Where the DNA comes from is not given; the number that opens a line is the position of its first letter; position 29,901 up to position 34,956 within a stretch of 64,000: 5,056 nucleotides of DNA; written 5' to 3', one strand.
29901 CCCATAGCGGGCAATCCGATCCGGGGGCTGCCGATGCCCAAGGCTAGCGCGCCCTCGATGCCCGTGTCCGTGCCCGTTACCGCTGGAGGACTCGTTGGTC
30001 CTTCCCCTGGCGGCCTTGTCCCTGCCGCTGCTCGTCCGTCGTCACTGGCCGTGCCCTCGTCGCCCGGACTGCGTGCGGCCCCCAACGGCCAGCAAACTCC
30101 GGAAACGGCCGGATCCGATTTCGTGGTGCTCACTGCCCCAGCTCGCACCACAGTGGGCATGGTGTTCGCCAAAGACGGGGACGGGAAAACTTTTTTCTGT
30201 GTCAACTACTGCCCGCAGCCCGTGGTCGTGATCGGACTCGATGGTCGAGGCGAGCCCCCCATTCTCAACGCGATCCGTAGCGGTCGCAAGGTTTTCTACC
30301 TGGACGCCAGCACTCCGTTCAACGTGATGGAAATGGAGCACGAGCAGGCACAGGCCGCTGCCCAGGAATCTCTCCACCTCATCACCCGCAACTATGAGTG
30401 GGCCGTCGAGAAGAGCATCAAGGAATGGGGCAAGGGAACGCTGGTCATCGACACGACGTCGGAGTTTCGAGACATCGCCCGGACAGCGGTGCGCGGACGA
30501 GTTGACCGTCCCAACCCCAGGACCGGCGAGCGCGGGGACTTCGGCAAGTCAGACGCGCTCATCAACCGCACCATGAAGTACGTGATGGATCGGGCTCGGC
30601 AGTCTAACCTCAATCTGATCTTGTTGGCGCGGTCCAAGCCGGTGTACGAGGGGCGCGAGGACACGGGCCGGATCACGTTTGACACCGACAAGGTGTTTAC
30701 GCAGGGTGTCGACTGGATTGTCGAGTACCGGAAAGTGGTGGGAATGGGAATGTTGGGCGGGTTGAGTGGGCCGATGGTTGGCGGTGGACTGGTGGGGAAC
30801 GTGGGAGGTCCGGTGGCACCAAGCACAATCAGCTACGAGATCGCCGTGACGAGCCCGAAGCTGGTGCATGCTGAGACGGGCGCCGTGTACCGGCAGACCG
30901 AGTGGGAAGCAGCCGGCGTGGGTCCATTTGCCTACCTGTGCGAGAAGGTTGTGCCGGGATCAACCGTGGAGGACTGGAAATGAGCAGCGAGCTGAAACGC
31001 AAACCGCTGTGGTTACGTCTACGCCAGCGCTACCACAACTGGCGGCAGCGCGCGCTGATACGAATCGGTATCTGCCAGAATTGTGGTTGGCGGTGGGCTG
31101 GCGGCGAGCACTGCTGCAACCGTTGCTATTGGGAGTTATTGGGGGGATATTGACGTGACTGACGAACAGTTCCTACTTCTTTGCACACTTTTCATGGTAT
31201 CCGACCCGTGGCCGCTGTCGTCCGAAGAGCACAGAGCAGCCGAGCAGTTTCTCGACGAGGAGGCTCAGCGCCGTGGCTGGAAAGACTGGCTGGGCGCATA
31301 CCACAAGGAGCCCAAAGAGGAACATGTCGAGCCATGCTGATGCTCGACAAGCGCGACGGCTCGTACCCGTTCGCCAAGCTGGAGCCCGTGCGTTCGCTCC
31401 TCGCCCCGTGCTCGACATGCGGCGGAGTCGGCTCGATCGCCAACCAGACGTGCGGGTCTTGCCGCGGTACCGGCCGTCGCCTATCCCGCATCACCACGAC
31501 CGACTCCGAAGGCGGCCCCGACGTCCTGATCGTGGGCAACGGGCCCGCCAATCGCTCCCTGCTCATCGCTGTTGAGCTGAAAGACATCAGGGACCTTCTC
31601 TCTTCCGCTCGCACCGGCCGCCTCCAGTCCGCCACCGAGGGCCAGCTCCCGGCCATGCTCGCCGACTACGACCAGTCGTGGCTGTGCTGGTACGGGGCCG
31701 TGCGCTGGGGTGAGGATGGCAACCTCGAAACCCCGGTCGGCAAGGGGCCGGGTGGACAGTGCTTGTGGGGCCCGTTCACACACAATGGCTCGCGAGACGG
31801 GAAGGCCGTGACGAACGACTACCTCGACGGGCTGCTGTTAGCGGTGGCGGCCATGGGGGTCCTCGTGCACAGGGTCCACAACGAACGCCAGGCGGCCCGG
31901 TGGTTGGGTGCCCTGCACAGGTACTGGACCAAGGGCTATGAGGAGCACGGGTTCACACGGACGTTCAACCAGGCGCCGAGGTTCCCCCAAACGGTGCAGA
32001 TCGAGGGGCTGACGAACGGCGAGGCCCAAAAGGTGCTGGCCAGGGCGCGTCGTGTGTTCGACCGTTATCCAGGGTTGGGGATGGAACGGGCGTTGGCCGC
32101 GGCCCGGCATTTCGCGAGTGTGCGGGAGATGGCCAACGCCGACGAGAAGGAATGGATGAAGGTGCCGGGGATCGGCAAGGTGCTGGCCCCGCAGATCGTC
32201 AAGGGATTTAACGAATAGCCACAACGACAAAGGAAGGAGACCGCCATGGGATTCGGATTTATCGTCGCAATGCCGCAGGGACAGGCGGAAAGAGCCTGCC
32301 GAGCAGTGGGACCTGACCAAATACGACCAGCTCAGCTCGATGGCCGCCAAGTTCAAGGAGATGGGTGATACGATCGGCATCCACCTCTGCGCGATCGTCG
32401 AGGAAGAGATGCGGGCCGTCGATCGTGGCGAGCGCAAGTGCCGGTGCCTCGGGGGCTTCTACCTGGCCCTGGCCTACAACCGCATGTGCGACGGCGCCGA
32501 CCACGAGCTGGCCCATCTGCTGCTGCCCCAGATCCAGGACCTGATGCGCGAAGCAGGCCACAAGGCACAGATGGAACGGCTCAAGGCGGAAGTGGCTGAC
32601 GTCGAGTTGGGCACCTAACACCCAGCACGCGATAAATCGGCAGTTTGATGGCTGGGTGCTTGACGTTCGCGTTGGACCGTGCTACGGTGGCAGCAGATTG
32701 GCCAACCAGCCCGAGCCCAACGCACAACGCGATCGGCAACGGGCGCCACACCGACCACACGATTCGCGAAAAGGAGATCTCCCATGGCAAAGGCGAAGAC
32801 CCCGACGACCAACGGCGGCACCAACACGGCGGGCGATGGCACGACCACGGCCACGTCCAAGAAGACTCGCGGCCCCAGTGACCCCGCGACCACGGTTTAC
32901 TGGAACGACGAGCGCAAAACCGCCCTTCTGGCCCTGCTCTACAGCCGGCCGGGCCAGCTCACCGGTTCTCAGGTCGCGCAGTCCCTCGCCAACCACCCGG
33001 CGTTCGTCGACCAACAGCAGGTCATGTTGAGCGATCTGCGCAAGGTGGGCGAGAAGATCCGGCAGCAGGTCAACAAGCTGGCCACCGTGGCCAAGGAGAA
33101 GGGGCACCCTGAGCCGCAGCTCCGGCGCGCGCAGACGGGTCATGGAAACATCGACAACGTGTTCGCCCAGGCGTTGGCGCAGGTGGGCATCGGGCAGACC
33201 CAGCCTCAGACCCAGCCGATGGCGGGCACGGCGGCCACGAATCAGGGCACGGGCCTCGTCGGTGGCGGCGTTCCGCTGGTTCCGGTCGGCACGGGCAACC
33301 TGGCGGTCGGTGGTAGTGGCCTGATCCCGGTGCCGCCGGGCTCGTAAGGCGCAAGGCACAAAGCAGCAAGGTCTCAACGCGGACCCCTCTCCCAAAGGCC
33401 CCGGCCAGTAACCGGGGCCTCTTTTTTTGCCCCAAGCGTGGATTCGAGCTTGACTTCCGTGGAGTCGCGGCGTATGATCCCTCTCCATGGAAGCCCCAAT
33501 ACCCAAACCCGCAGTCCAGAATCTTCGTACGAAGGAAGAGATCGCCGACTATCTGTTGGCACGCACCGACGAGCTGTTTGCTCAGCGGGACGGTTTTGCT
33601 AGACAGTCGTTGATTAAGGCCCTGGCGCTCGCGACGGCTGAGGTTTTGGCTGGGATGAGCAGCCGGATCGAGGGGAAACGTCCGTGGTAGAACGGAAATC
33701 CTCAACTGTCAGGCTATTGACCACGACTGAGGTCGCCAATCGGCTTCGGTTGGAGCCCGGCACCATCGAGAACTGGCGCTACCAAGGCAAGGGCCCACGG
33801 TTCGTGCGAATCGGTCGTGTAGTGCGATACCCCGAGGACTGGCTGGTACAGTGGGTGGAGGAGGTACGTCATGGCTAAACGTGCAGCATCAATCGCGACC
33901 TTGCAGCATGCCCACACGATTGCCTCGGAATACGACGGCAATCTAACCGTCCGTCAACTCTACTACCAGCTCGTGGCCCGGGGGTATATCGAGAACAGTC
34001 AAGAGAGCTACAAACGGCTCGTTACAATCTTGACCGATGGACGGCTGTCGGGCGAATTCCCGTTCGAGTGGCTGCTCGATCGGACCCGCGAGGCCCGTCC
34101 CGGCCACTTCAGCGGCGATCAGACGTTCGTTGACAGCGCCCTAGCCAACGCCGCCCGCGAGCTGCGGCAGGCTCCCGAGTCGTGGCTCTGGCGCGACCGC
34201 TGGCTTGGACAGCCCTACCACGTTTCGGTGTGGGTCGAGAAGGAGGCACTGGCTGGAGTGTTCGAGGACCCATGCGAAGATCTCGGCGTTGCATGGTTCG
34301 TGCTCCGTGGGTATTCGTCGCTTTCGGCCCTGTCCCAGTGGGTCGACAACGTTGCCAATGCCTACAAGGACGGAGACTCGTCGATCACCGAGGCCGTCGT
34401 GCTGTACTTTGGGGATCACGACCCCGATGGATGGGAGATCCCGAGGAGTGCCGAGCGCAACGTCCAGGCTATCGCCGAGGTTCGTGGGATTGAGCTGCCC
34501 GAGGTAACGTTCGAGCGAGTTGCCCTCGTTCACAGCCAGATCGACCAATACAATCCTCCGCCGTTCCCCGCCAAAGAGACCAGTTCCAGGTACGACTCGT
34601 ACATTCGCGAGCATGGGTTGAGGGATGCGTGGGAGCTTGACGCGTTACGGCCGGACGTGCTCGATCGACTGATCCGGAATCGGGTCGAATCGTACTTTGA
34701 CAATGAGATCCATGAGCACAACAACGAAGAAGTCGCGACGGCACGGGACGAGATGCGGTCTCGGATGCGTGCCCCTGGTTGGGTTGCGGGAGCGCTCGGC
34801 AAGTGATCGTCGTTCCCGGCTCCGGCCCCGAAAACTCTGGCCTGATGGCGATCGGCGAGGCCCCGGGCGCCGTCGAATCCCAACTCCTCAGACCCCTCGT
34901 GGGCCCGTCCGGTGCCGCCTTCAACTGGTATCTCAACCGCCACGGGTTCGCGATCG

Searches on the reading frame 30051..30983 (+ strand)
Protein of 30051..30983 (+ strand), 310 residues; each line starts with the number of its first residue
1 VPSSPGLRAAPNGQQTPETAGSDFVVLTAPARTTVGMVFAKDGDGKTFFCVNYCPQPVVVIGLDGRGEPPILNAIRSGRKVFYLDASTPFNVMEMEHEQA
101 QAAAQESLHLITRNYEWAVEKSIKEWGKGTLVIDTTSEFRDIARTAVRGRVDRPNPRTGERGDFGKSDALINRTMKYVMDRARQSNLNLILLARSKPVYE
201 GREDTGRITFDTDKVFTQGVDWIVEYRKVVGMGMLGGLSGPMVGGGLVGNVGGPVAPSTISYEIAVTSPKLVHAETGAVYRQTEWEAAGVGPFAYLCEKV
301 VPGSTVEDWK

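Call 24: search_protein_families(library=phrogs, proteins=[window:30051-30983:+], max_evalue=0.001)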
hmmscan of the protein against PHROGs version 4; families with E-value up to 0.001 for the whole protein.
window:30051-30983:+ (310 aa): 1 family
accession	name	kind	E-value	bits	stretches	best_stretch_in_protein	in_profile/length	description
phrog_124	-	DNA, RNA and nucleotide metabolism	7.3e-05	23.3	1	37-203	47-179/382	Sak4-like ssDNA annealing protein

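Call 25: search_protein_families(library=pfam, proteins=[window:30051-30983:+], max_evalue=0.001)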
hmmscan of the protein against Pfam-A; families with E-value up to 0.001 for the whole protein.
window:30051-30983:+ (310 aa): 1 family
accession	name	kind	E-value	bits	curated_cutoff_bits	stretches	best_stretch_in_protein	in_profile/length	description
PF13479.12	AAA_24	-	0.00012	22.5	27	1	35-212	4-150/195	AAA domain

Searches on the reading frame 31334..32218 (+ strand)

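Call 24: search_protein_families(library=phrogs, proteins=[window:31334-32218:+], max_evalue=0.001)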
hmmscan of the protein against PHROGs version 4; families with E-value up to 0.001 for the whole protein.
window:31334-32218:+ (294 aa): 0 families

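Call 25: search_protein_families(library=pfam, proteins=[window:31334-32218:+], max_evalue=0.001)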
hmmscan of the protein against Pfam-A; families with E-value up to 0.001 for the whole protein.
window:31334-32218:+ (294 aa): 2 families
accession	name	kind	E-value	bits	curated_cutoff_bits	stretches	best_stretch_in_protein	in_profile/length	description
PF14520.12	HHH_5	-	7.8e-07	29.9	27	1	246-292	8-55/57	Helix-hairpin-helix domain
PF12826.13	HHH_2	-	9.2e-05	23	27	1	248-293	11-56/64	Helix-hairpin-helix motif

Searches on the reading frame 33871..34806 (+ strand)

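Call 24: search_protein_families(library=phrogs, proteins=[window:33871-34806:+], max_evalue=0.001)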
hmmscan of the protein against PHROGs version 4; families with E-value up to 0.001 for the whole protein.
window:33871-34806:+ (311 aa): 1 family
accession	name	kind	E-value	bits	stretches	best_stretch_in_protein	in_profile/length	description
phrog_6247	-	DNA, RNA and nucleotide metabolism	1.4e-68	232.4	1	6-299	14-289/303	DNA topoisomerase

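Call 25: search_protein_families(library=pfam, proteins=[window:33871-34806:+], max_evalue=0.001)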
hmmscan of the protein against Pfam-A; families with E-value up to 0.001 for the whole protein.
window:33871-34806:+ (311 aa): 0 families
